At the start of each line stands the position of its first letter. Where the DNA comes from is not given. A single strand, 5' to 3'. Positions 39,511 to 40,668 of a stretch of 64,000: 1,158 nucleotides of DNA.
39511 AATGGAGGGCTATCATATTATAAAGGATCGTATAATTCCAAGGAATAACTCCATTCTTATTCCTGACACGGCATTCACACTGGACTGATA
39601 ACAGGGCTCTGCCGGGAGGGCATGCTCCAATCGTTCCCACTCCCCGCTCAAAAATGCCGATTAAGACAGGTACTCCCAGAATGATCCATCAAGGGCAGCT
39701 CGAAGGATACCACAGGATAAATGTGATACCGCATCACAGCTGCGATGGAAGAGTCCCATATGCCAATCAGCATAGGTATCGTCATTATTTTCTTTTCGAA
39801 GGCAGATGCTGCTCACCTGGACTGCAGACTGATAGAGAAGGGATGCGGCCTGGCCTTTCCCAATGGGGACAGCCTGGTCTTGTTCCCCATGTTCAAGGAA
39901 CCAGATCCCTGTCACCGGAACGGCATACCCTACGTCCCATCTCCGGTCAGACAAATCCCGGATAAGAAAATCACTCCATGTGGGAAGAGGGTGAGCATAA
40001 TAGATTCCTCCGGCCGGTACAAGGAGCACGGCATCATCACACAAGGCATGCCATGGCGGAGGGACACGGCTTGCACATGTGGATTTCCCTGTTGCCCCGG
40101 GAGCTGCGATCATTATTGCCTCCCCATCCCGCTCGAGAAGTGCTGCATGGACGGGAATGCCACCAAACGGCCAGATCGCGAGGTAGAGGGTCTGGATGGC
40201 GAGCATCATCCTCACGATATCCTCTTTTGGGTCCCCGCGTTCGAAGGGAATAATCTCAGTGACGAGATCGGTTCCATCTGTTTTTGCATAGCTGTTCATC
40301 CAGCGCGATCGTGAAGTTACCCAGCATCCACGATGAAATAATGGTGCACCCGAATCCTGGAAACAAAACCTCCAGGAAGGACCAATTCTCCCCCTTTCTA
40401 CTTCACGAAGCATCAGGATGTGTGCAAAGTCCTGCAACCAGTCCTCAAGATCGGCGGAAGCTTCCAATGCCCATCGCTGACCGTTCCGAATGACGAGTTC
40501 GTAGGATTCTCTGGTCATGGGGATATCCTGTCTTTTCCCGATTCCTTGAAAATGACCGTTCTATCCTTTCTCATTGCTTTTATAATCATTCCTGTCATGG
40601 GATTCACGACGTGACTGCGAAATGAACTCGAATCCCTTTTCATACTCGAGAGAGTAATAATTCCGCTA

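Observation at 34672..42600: Radical-SAM/SPASM peptide-maturation cassette (SynChlorMet-like) with extra tailoring genes in a methanogen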

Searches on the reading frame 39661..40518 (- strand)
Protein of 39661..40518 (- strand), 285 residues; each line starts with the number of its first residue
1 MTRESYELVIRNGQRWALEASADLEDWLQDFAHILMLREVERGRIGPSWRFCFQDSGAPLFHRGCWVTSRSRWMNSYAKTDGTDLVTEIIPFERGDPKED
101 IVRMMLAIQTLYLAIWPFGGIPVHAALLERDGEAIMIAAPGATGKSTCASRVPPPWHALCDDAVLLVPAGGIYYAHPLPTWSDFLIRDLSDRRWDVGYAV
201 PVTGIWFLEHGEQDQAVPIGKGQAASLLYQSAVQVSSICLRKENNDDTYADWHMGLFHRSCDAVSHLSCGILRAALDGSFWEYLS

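Call 5: search_protein_families(library=ncbifam, proteins=[window:39661-40518:-], max_evalue=0.01)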
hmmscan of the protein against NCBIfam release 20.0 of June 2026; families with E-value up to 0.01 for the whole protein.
window:39661-40518:- (285 aa): 2 families
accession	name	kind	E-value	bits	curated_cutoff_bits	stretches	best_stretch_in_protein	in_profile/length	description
TIGR04249.1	SCM_chp_ScmC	equivalog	5.7e-58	196.5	125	1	6-283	1-287/292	SynChlorMet cassette protein ScmC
TIGR04352.1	HprK_rel_A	equivalog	4e-06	26.1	200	1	123-175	99-152/280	HprK-related kinase A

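Call 6: search_protein_families(library=pfam, proteins=[window:39661-40518:-], max_evalue=0.01)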
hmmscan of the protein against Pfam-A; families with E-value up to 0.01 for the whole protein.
window:39661-40518:- (285 aa): 0 families

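Call 10: find_homologous_proteins(query=window:39661-40518:-, max_evalue=0.001)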
Query window:39661-40518:- (285 aa): 23 proteins with E <= 0.001 among 1220 candidates.
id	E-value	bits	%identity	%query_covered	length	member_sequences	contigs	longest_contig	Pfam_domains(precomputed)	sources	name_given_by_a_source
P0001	4.2e-180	616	92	100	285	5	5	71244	PF27840.1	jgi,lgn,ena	-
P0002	1.2e-171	588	88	100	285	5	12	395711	PF27840.1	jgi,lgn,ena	-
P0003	4.6e-171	586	88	100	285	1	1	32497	PF27840.1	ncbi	-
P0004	2.5e-166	570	86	100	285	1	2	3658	PF27840.1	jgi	-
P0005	4.9e-157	540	80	100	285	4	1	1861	PF27840.1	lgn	-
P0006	3.8e-139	481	71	100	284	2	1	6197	PF27840.1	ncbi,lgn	-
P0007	1.5e-135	469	68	100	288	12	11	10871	PF27840.1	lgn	-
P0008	5.1e-132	458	66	100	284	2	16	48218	PF27840.1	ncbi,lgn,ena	-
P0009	3.0e-128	445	65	100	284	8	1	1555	PF27840.1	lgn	-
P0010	5.3e-128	445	64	100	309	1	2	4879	PF27840.1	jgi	jgi:SynChlorMet cassette protein ScmC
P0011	2.1e-124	433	64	100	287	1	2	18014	PF27840.1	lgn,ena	-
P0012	2.1e-123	429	64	100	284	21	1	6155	PF27840.1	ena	-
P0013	3.2e-122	426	63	100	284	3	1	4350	PF27840.1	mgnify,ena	mgnify:CR=1 FL=1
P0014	7.1e-111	388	64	88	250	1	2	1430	PF27840.1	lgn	-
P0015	2.3e-110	387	70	78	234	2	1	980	PF27840.1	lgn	-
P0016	1.3e-109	384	63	87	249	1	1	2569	PF27840.1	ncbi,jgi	jgi:SynChlorMet cassette protein ScmC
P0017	1.5e-109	384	56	98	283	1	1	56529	PF27840.1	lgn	-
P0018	1.6e-105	371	55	100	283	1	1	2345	PF27840.1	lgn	-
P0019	5.2e-104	366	55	97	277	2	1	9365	PF27840.1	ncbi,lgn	-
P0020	3.3e-89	317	49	100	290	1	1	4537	PF27840.1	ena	-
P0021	1.6e-40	157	35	98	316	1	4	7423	PF27840.1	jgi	jgi:SynChlorMet cassette protein ScmC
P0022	1.2e-33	135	35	79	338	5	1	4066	PF27840.1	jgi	jgi:SynChlorMet cassette protein ScmC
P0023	1.1e-26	112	36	75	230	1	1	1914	PF27840.1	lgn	-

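Call 11: find_encoding_contigs(protein=P0008, flank=10000, max_places=3)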
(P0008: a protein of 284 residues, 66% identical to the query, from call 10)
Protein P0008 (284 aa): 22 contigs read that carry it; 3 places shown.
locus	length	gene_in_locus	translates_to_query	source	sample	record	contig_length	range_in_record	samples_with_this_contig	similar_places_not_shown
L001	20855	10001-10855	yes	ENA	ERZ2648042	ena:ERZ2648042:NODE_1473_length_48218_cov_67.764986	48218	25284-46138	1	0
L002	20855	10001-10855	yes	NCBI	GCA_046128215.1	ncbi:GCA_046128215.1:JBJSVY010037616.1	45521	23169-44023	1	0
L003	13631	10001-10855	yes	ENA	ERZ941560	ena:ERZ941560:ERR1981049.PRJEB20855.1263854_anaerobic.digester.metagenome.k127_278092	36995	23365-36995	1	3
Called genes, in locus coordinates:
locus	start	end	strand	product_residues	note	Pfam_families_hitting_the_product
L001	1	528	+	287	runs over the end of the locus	PF02463:SMC_N (faint), PF00005:ABC_tran, PF13304:AAA_21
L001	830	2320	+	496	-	PF04016:DUF364, PF01497:Peripla_BP_2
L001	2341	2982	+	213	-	PF01209:Ubie_methyltran, PF13489:Methyltransf_23 (weak), PF05175:MTS (weak), PF13847:Methyltransf_31, PF08241:Methyltransf_11, PF08242:Methyltransf_12, PF13649:Methyltransf_25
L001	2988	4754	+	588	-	PF13353:Fer4_12 (weak), PF04055:Radical_SAM, PF01497:Peripla_BP_2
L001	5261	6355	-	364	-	PF01497:Peripla_BP_2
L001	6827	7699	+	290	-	PF04445:SAM_MT (weak), PF13489:Methyltransf_23, PF08241:Methyltransf_11 (weak), PF08242:Methyltransf_12 (weak), PF13649:Methyltransf_25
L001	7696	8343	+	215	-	PF02663:FmdE, PF01258:zf-dskA_traR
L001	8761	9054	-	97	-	PF05402:PqqD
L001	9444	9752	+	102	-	-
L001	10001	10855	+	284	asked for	PF27840:ScmC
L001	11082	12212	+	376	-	PF04055:Radical_SAM, PF13186:SPASM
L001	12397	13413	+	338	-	PF04055:Radical_SAM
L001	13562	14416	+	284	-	PF12762:DDE_Tnp_IS1595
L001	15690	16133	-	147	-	PF01325:Fe_dep_repress, PF02742:Fe_dep_repr_C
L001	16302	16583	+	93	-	PF04023:FeoA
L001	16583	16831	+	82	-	PF04023:FeoA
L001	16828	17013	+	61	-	PF02421:FeoB_N, PF01926:MMR_HSR1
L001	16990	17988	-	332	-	PF01609:DDE_Tnp_1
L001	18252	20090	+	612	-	PF02421:FeoB_N, PF17910:FeoB_Cyto, PF07670:Gate, PF07664:FeoB_C, PF07670:Gate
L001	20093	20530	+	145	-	PF27307:MJ0565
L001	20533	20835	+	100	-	-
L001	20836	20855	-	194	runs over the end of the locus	-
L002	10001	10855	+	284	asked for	PF27840:ScmC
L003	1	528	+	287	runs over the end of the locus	PF02463:SMC_N (faint), PF00005:ABC_tran, PF13304:AAA_21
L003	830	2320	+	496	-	PF04016:DUF364, PF01497:Peripla_BP_2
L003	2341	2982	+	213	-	PF01209:Ubie_methyltran, PF13489:Methyltransf_23 (weak), PF05175:MTS (weak), PF13847:Methyltransf_31, PF08241:Methyltransf_11, PF08242:Methyltransf_12, PF13649:Methyltransf_25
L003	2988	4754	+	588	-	PF13353:Fer4_12 (weak), PF04055:Radical_SAM, PF01497:Peripla_BP_2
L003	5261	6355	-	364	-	PF01497:Peripla_BP_2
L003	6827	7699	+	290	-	PF04445:SAM_MT (weak), PF13489:Methyltransf_23, PF08241:Methyltransf_11 (weak), PF08242:Methyltransf_12 (weak), PF13649:Methyltransf_25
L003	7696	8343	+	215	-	PF02663:FmdE, PF01258:zf-dskA_traR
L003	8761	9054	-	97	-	PF05402:PqqD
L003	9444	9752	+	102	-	-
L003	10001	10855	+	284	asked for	PF27840:ScmC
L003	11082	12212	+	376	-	PF04055:Radical_SAM, PF13186:SPASM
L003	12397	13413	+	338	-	PF04055:Radical_SAM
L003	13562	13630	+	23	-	?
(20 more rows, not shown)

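Call 12: find_encoding_contigs(protein=P0017, flank=10000, max_places=2)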
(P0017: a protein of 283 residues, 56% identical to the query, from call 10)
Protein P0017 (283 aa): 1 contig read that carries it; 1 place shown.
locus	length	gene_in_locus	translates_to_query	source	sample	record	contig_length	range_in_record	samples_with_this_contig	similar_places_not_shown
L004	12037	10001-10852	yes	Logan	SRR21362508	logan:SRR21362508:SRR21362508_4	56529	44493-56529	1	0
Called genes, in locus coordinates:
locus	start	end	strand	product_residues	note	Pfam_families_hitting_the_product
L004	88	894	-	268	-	PF01987:AIM24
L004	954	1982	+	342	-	PF02826:2-Hacid_dh_C (weak), PF00670:AdoHcyase_NAD (weak), PF03807:F420_oxidored (weak), PF07991:KARI_N, PF01450:KARI_C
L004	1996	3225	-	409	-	-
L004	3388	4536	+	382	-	PF13439:Glyco_transf_4, PF20706:GT4-conflict, PF00534:Glycos_transf_1, PF13692:Glyco_trans_1_4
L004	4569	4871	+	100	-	PF08827:DUF1805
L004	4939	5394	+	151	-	PF00582:Usp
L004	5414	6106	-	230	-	PF13197:DUF4013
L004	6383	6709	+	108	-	PF18765:Polbeta, PF01909:NTP_transf_2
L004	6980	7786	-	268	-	PF01648:ACPS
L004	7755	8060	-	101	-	PF05402:PqqD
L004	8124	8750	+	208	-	-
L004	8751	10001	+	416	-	PF14907:NTP_transf_5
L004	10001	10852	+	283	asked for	PF27840:ScmC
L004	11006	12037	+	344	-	?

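Call 13: find_encoding_contigs(protein=P0002, flank=10000, max_places=2)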
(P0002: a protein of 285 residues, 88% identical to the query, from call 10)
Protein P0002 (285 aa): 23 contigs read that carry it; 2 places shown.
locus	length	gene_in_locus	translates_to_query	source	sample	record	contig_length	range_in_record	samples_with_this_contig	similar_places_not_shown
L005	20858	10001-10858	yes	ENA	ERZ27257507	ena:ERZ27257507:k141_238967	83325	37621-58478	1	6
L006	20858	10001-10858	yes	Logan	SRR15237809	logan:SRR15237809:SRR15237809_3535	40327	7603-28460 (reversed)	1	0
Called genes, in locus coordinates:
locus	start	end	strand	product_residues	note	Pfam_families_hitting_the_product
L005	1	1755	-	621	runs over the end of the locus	PF02730:AFOR_N, PF01314:AFOR_C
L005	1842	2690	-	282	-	PF12697:Abhydrolase_6, PF24096:DUF7379 (weak)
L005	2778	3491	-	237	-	PF08713:DNA_alkylation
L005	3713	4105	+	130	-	-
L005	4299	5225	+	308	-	PF00924:MS_channel_2nd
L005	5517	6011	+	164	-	PF13302:Acetyltransf_3, PF13420:Acetyltransf_4, PF00583:Acetyltransf_1, PF13508:Acetyltransf_7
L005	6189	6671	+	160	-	PF01042:Ribonuc_L-PSP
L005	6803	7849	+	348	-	PF01594:AI-2E_transport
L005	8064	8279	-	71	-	PF01648:ACPS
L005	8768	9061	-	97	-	PF05402:PqqD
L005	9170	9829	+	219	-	-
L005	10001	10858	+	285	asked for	PF27840:ScmC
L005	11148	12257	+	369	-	PF04055:Radical_SAM, PF13186:SPASM (weak)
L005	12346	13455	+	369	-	PF04055:Radical_SAM, PF13186:SPASM (weak)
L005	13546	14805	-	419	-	PF14907:NTP_transf_5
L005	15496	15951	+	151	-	PF02643:DUF192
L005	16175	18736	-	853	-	PF00501:AMP-binding, PF13193:AMP-binding_C, PF00550:PP-binding, PF00975:Thioesterase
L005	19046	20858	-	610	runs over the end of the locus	PF00664:ABC_membrane, PF02463:SMC_N (weak), PF00005:ABC_tran, PF13304:AAA_21 (weak)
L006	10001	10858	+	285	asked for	PF27840:ScmC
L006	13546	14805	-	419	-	PF14907:NTP_transf_5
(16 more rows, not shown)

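Call 14: find_encoding_contigs(protein=P0011, flank=10000, max_places=2)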
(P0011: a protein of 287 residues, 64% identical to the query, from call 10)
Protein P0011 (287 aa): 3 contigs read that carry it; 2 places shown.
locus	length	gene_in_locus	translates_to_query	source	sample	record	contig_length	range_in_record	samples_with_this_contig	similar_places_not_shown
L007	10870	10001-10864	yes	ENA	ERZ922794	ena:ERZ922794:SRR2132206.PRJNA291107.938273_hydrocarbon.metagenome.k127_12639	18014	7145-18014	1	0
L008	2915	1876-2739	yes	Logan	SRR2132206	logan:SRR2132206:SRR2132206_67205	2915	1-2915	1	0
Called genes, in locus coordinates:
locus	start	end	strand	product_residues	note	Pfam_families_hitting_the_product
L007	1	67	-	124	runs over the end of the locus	PF08979:DUF1894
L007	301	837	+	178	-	PF04143:Sulf_transp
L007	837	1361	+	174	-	PF04143:Sulf_transp (weak)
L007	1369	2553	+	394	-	PF02635:DsrE (weak)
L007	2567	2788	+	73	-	-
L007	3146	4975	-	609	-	PF00989:PAS (weak), PF13188:PAS_8, PF13426:PAS_9, PF00989:PAS, PF08448:PAS_4, PF13426:PAS_9, PF08447:PAS_3, PF02518:HATPase_c, +1 more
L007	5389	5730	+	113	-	-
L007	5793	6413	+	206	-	PF00081:Sod_Fe_N, PF02777:Sod_Fe_C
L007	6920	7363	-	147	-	PF01648:ACPS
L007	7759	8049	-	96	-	PF05402:PqqD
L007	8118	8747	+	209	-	-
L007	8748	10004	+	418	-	PF14907:NTP_transf_5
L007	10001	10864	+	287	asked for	PF27840:ScmC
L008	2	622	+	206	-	?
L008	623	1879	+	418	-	PF14907:NTP_transf_5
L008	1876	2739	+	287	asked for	PF27840:ScmC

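Call 15: find_encoding_contigs(protein=P0021, flank=10000, max_places=2)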
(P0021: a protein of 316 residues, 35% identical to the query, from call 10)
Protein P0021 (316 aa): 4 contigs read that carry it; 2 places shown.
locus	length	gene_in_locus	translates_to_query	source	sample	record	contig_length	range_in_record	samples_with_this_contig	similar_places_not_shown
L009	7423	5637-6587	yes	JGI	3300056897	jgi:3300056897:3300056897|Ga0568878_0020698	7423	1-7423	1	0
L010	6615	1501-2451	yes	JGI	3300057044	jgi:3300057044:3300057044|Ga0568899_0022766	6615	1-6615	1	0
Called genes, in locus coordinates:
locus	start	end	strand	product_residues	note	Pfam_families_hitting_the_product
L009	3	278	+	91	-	?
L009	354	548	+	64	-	-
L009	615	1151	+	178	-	-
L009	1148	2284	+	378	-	PF04055:Radical_SAM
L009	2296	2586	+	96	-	PF05402:PqqD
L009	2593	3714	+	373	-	PF04055:Radical_SAM, PF13186:SPASM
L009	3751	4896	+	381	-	PF04055:Radical_SAM, PF13353:Fer4_12 (weak)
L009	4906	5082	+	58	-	-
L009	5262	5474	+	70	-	-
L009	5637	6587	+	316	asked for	PF27840:ScmC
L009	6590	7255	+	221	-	PF10502:Peptidase_S26 (weak)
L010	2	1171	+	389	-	?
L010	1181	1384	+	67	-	-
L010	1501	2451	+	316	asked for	PF27840:ScmC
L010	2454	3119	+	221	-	PF10502:Peptidase_S26 (weak)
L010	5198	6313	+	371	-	PF14907:NTP_transf_5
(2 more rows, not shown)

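Call 17: find_related_loci(query=A1, collection=genome_contigs, flank=10000)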
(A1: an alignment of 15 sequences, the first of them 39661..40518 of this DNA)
Query A1 (285 aa) in genome_contigs; peptide patterns used: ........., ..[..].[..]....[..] (x = any residue, [..] = any of these).
61 stretches matched a pattern; 36 encode a relative of the query (tblastn E <= 1e-3); 36 distinct loci.
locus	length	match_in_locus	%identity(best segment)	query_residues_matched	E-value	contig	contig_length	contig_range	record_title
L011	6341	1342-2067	65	1-242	7e-105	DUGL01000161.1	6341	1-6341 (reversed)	MAG TPA_asm: Methanoregulaceae archaeon isolate UBA10516 contig_64190, whole genome shotgun sequence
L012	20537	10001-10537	60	104-282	2e-75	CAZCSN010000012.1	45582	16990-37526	MAG TPA_asm: uncultured Methanospirillum sp. isolate SRP167436_co1_350 genome assembly, contig: NODE_1009_length_45582_c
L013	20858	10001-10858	35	1-280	2e-47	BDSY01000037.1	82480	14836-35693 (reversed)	Bacterium BMS3Abin06 DNA, contig: NODE_4, whole genome shotgun sequence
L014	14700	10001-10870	35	6-284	5e-45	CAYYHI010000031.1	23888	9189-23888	MAG TPA_asm: uncultured bacterium isolate binchicken_co100_320 genome assembly, contig: NODE_3180_length_23888_cov_4.903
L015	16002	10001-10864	34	6-282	2e-43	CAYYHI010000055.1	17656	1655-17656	MAG TPA_asm: uncultured bacterium isolate binchicken_co100_320 genome assembly, contig: NODE_4958_length_17656_cov_5.168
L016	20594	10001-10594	42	84-284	5e-43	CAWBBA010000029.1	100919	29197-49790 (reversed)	MAG: uncultured delta proteobacterium isolate MFD09730.bin.3.152 genome assembly, contig: contig_48486, whole genome sho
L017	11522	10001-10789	33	5-284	2e-42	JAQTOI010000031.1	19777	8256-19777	MAG: Candidatus Omnitrophota bacterium isolate STA_84 NODE_5182_length_19777_cov_4.024377_Sandtown_A, whole genome shotg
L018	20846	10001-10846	34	4-284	9e-42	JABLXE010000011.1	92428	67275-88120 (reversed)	MAG: Methanotrichaceae archaeon isolate Ch14 contig11, whole genome shotgun sequence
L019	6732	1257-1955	34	49-285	8e-42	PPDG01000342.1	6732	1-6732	MAG: Desulfobacteraceae bacterium isolate BM002 sc_6055, whole genome shotgun sequence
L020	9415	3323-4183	33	16-284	1e-41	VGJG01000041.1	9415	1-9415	MAG: Candidatus Aminicenantes bacterium isolate M_DeepCast_400m_m2_293 M_DeepCast_400m_m2_293_Ga0194112_10014452, whole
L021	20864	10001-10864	35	1-284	9e-41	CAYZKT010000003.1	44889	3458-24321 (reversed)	MAG TPA_asm: uncultured Syntrophaceae bacterium isolate binchicken_co26_226 genome assembly, contig: NODE_1285_length_44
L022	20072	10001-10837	31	4-282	8e-43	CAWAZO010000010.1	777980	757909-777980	MAG: uncultured Acidobacteriota bacterium isolate MFD05512.bin.2.27 genome assembly, contig: contig_3016, whole genome s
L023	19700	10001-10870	32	1-284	2e-39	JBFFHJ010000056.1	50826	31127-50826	MAG: bacterium isolate Mix_mud16.2022.02.20 k141_2353024_length_50826_cov_12.0029, whole genome shotgun sequence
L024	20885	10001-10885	33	5-282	6e-39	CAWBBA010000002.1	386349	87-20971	MAG: uncultured delta proteobacterium isolate MFD09730.bin.3.152 genome assembly, contig: contig_14608, whole genome sho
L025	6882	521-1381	31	6-282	5e-39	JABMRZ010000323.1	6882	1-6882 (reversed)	MAG: Candidatus Tariuqbacter arcticus isolate bin.685 k141_4236192, whole genome shotgun sequence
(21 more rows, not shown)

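Call 25: search_solved_structures(query=A1, max_evalue=1)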
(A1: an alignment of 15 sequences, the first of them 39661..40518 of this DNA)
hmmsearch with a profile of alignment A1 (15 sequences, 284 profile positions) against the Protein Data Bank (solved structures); distinct sequences matched with E-value up to 1: 5.
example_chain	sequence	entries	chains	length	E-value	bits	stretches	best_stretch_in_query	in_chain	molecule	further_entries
1jb1_A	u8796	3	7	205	0.24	13.9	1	111-171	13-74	HPRK PROTEIN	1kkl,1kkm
2qmh_A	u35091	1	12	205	0.24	13.9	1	111-171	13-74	HPr kinase/phosphorylase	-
1knx_A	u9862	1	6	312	0.27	13.7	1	123-152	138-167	Probable HPr(Ser) kinase/phosphatase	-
1wg7_A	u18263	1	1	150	0.49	12.9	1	4-42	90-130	Dedicator of cytokinesis protein 9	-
1wv3_A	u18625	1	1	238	0.79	12.2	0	6-47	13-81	similar to DNA segregation ATPase and related proteins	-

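Call 33: predict_structure(alignment_id=A1)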
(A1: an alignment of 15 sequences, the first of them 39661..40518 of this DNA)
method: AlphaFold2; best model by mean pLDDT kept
length: 285 residues; sequences in the alignment: 15
mean_pLDDT: 86.6   pTM: 0.88
mean pLDDT of the five models: 86.6, 86.0, 85.1, 84.4, 83.8
residues with pLDDT >= 90: 151; 70-90: 105; 50-70: 26; < 50: 3
segments of 3 or more residues with pLDDT < 50: none
pLDDT, mean of each block of 10 residues (from residue 1): 80 94 91 93 78 71 74 89 91 83 90 91 94 91 76 88 94 94 79 91 93 89 96 85 79 93 96 77 63
secondary structure, 60 per line:
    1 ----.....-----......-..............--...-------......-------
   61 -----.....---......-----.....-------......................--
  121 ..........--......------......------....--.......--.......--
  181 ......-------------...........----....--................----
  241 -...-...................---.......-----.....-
elements in order: E5-9 E15-20 H22-35 E38-40 E48-53 E66-70 E74-79 E85-89 H97-118 E121-130 E133-138 H145-150 E157-160 E163-169 E172-178 H181-186 E200-210 E215-218 H221-236 H246-264 E268-274 H280-284

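Call 37: fold_search(model_id=the predicted structure, library=pdb)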
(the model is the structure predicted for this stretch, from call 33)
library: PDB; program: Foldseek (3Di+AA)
matches with E <= 10: 510; with E <= 0.001: 100
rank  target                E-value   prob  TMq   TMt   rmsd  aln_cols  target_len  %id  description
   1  4r43                  4.6e-07  1.00  0.53  0.29   8.9       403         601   12  Crystal Structure Analysis of MTB PEPCK (released 2015-04-08)
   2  4wl8                  4.6e-07  1.00  0.50  0.27   9.6       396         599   14  Crystal Structure of Mtb PEPCK in complex with non-hydrolyzable analog of GTP (released 2015-10-21)
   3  4wpv                  5.5e-07  1.00  0.52  0.29   9.2       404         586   12  Crystal Structure of E83A mutant of Mtb PEPCK in complex with Zn2+ and phosphate ion (released 2015-11-04)
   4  4wpu                  1.2e-06  1.00  0.50  0.27  10.8       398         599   12  Crystal Structure of E83A mutant of Mtb PEPCK in complex with PEP and GDP (released 2015-11-04)
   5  4wie                  1.6e-06  1.00  0.49  0.27  10.6       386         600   12  Crystal structure of apo-PEPCK from Mycobacterium tuberculosis with glycerol (released 2014-10-22)
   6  4rcg                  2.3e-06  1.00  0.51  0.28   8.8       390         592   12  Crystal Structure Analysis of MTB PEPCK without Mn+2 (released 2015-04-08)
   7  5i67                  2.7e-06  1.00  0.50  0.28   9.2       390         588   12  Crystal Structure Analysis of MTB PEPCK mutant C273S (released 2016-04-06)
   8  1ylh                  3.5e-06  1.00  0.50  0.30   9.3       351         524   12  Crystal Structure of Phosphoenolpyruvate Carboxykinase from Actinobaccilus succinogenes in Complex with Manganese and Py (released 2005-06-28)
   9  5v95                  3.7e-06  1.00  0.46  0.26  10.9       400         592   11  Structure of the H477R variant of rat cytosolic PEPCK in complex with manganese. (released 2017-04-12)
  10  2zci_A                4.7e-06  1.00  0.50  0.28  10.2       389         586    9  Structure of a GTP-dependent bacterial PEP-carboxykinase from Corynebacterium glutamicum (released 2008-04-15)
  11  1ayl                  5.6e-06  1.00  0.49  0.30   8.5       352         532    8  PHOSPHOENOLPYRUVATE CARBOXYKINASE (released 1997-01-11)
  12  2rk8_B                6.3e-06  1.00  0.48  0.26   9.6       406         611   10  The Structure of rat cytosolic PEPCK in complex with phosphonoformate (released 2008-01-29)
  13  9e35                  6.7e-06  1.00  0.48  0.26  10.3       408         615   10  Polaromonas naphthalenivorans phosphoenolpyruvate carboxykinase in complex with beta-sulfopyruvate (released 2025-10-29)
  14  4ywb_A                6.7e-06  1.00  0.48  0.26  11.1       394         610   10  Structure of rat cytosolic pepck in complex with 3-mercaptopicolinic acid and oxalic acid (released 2015-09-23)
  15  2zci_D                7.1e-06  1.00  0.49  0.28   9.4       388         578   11  Structure of a GTP-dependent bacterial PEP-carboxykinase from Corynebacterium glutamicum (released 2008-04-15)
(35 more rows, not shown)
